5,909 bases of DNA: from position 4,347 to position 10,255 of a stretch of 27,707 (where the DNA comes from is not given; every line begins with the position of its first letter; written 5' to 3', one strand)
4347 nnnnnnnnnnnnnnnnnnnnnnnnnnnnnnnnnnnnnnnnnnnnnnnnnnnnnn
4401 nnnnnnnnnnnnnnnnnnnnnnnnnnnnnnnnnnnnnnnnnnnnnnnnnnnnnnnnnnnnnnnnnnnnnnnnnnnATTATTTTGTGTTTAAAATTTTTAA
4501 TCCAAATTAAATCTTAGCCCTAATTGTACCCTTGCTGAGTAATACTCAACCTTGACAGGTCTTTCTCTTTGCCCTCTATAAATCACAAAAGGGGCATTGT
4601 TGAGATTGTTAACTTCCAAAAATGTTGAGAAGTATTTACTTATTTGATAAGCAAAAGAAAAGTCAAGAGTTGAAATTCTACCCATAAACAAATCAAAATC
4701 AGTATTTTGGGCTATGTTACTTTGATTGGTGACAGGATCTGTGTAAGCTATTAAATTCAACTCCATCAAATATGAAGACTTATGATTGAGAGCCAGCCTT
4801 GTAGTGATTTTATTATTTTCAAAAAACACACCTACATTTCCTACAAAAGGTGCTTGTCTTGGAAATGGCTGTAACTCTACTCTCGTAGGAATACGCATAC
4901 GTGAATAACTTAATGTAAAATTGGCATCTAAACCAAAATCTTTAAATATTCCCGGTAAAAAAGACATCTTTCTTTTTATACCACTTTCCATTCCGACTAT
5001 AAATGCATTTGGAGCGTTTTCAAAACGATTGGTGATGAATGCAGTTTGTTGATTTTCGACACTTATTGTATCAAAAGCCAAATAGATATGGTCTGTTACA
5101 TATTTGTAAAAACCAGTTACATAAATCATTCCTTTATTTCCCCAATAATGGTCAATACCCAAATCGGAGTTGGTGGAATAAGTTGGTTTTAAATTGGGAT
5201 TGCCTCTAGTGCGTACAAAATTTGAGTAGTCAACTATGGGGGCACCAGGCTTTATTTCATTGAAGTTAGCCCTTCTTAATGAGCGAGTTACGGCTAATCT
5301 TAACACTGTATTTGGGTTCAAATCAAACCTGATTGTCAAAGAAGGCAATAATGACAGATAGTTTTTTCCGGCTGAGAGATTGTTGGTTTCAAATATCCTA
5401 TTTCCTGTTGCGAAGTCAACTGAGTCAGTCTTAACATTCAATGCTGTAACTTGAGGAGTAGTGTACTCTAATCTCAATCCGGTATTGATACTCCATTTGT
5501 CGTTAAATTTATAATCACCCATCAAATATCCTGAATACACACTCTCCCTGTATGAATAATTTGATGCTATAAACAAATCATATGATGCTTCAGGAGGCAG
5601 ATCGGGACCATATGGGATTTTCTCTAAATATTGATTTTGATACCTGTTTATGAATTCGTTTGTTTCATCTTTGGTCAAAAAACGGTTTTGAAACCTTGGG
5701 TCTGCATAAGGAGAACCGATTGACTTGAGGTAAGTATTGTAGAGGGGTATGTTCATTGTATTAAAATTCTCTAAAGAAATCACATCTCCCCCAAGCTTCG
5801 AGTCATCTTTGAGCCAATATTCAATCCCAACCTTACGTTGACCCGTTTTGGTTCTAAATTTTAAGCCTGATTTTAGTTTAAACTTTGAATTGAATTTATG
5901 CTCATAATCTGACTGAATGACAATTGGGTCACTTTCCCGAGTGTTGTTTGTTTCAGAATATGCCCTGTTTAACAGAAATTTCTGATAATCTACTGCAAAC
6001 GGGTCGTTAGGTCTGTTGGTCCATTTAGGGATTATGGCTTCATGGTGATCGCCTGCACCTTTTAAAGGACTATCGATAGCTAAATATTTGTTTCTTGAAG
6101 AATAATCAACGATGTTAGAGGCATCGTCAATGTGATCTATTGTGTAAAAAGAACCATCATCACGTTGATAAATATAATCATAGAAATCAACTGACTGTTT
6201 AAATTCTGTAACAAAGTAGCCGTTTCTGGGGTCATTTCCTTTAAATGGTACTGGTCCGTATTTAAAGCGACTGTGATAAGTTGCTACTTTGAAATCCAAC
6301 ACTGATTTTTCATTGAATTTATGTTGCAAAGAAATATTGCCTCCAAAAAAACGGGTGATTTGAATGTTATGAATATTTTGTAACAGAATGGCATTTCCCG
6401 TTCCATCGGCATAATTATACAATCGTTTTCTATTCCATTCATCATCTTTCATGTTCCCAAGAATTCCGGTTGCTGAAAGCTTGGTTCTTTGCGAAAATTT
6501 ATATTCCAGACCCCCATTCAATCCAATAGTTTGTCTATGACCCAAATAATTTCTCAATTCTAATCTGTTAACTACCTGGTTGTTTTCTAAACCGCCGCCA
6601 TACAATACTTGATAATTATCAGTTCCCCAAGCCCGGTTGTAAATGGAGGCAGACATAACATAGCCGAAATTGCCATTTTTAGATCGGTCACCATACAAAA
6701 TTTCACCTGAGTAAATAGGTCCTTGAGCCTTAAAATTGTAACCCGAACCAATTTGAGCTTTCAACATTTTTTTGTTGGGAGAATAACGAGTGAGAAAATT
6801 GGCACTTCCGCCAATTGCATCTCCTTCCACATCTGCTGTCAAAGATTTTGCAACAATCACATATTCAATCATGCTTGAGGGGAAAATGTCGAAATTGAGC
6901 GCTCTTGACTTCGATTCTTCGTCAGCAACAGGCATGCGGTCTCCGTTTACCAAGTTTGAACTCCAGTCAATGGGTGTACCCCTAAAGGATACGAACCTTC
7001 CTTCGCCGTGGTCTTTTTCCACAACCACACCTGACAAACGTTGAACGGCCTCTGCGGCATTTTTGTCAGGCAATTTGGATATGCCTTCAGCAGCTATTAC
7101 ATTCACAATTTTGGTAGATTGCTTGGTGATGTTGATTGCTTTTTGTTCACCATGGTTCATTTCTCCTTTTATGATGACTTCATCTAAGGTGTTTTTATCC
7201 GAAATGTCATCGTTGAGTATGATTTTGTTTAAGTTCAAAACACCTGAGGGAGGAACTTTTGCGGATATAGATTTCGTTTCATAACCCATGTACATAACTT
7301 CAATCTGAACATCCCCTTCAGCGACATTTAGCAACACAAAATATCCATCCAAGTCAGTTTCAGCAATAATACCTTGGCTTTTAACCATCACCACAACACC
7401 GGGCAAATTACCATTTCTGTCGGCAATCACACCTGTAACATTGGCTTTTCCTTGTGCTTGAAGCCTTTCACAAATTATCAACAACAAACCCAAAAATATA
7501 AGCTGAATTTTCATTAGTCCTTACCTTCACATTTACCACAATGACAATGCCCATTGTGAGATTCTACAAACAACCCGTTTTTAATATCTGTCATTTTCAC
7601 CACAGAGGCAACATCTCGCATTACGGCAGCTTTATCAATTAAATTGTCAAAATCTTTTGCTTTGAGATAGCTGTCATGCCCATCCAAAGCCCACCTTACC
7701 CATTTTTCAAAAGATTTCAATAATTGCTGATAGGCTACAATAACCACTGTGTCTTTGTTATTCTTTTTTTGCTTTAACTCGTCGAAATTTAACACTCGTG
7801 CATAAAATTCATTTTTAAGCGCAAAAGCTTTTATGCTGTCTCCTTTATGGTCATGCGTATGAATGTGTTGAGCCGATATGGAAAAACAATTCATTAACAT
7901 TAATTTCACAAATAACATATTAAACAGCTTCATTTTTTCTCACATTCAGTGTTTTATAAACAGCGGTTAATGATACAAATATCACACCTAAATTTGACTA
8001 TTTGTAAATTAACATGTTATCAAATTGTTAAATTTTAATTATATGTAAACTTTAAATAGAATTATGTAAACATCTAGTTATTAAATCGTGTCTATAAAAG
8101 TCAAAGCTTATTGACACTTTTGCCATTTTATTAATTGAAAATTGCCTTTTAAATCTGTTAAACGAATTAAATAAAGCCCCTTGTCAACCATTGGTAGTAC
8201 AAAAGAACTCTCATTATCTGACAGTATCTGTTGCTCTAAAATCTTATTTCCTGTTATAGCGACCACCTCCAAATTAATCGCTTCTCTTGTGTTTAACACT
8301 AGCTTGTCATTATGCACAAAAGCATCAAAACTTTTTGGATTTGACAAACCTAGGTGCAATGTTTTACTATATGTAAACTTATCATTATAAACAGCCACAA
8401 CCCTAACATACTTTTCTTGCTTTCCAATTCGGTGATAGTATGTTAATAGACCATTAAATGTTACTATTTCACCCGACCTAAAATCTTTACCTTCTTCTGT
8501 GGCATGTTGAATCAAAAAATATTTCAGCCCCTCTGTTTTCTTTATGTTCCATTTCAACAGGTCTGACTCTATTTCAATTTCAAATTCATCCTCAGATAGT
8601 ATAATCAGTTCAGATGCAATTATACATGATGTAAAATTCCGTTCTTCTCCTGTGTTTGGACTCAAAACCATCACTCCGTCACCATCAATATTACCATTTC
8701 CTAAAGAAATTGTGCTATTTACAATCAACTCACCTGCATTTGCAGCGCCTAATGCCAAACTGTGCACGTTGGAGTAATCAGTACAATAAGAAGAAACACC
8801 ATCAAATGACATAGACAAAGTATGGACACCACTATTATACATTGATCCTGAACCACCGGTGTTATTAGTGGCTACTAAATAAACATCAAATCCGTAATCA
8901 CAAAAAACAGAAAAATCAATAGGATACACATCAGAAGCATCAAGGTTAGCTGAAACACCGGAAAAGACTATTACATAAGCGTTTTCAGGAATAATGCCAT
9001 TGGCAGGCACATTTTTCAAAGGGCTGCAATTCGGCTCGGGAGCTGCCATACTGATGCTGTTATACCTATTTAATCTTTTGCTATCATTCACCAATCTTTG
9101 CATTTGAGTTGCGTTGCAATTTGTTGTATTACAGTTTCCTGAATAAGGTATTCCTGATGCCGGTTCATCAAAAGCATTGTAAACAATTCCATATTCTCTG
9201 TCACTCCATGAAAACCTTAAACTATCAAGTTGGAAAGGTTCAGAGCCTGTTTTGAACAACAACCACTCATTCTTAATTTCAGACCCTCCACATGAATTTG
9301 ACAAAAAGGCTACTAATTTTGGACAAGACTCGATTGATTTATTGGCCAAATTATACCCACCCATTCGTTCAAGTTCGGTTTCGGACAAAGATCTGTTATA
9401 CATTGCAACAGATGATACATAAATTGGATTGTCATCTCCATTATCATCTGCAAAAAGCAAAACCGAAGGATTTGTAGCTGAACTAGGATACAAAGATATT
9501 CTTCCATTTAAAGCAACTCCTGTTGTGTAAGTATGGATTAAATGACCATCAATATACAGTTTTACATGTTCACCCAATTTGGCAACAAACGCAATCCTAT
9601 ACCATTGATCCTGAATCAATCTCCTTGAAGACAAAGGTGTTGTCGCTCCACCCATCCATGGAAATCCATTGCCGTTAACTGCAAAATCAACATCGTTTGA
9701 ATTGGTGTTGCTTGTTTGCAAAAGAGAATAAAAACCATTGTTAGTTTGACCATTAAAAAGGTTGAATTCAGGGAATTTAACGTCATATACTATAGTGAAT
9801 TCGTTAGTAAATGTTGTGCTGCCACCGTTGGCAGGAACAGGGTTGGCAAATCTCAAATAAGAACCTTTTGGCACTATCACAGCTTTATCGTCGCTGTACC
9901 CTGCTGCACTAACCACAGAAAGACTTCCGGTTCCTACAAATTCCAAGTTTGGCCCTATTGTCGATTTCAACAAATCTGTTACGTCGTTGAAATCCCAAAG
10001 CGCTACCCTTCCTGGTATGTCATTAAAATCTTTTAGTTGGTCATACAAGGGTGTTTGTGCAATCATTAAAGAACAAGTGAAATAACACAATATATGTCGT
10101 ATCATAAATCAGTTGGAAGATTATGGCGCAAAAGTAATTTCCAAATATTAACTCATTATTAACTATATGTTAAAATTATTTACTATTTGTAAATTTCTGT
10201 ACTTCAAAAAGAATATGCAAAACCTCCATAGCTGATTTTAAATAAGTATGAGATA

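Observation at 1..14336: Candidate PUL-like phosphonate utilisation locus coupling T9SS surface proteins, a SusD-less TonB receptor and an oxidase/phosphonatase core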

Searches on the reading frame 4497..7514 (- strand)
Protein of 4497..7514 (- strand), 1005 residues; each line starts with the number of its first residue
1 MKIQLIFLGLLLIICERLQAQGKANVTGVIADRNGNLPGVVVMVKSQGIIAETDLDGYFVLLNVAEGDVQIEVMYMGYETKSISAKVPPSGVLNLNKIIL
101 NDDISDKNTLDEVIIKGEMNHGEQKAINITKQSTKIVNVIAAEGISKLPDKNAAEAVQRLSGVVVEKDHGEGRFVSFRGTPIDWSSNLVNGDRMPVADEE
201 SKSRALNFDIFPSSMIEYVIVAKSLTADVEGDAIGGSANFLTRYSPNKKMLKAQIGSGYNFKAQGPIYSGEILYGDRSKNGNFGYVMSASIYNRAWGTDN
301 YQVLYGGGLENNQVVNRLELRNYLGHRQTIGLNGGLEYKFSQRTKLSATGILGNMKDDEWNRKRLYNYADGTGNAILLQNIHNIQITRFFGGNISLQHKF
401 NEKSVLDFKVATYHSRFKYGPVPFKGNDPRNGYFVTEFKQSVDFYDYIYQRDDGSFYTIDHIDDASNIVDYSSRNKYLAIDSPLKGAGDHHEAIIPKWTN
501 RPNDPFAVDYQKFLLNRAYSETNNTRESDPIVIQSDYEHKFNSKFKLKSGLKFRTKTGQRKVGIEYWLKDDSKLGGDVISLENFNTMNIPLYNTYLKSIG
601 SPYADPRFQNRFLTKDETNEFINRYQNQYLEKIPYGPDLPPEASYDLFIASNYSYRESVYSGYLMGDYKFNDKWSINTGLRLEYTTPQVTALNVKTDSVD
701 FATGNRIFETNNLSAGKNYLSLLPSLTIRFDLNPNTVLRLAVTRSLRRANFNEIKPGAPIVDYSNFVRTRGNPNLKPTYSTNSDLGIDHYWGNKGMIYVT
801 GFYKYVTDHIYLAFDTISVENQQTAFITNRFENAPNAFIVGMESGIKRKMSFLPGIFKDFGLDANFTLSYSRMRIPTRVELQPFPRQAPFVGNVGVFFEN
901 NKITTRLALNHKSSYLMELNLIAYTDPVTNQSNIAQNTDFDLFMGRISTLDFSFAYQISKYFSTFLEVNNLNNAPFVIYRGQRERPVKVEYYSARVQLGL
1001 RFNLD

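Call 3: search_protein_families(library=pfam, proteins=[window:4497-7514:-], max_evalue=0.01)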
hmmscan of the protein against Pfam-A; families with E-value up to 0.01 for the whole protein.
window:4497-7514:- (1005 aa): 5 families
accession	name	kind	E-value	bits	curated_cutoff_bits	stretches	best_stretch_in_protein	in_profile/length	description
PF00593.30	TonB_dep_Rec_b-barrel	-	2.6e-31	110.4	27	1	497-971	23-436/436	TonB dependent receptor-like, beta-barrel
PF14905.12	OMP_b-brl_3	-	1.4e-25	90.7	27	2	650-893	105-315/408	Outer membrane protein beta-barrel family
PF13715.12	CarbopepD_reg_2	-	4.9e-12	46.1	32.2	1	26-99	1-76/88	CarboxypepD_reg-like domain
PF07715.20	Plug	-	3e-10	41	23.9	1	132-236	4-106/107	TonB-dependent Receptor Plug Domain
PF13620.12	CarboxypepD_reg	-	2.8e-06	28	32.3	1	26-96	2-78/82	Carboxypeptidase regulatory-like domain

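Call 4: search_protein_families(library=ncbifam, proteins=[window:4497-7514:-], max_evalue=0.01)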
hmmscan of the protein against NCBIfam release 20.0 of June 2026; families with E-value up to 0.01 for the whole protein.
window:4497-7514:- (1005 aa): 4 families
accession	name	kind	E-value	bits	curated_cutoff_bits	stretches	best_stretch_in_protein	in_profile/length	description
TIGR01782.1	TonB-Xanth-Caul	subfamily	3.5e-112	376.3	310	1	110-1003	1-867/868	TonB-dependent receptor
NF010010.0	PRK13483.1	equivalog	2.6e-06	25.7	927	1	133-258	50-178/660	ligand-gated channel protein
NF007926.1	PRK10641.1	equivalog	5.9e-06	25.1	836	1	137-258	48-169/617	TonB-dependent vitamin B12 receptor BtuB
NF007478.2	PRK10064.1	equivalog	4.1e-05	22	745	1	131-247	45-162/663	catecholate siderophore receptor CirA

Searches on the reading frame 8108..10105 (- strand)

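Call 3: search_protein_families(library=pfam, proteins=[window:8108-10105:-], max_evalue=0.01)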
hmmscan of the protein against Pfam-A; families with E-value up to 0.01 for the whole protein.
window:8108-10105:- (665 aa): 2 families
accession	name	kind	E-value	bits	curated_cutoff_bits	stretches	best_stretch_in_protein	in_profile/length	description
PF13385.13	Laminin_G_3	-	2.5e-08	34.6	27.6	1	96-245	16-150/151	Concanavalin A-like lectin/glucanases superfamily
PF22925.3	TS_C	-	0.0016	18.5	27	1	152-242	116-201/202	Trans-sialidase, C-terminal domain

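Call 4: search_protein_families(library=ncbifam, proteins=[window:8108-10105:-], max_evalue=0.01)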
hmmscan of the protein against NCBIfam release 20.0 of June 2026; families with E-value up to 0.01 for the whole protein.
window:8108-10105:- (665 aa): 1 family
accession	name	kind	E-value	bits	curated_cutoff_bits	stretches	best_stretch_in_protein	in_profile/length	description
TIGR04183.1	Por_Secre_tail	domain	0.0006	19.8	23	1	601-660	12-68/72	T9SS type A sorting domain-containing protein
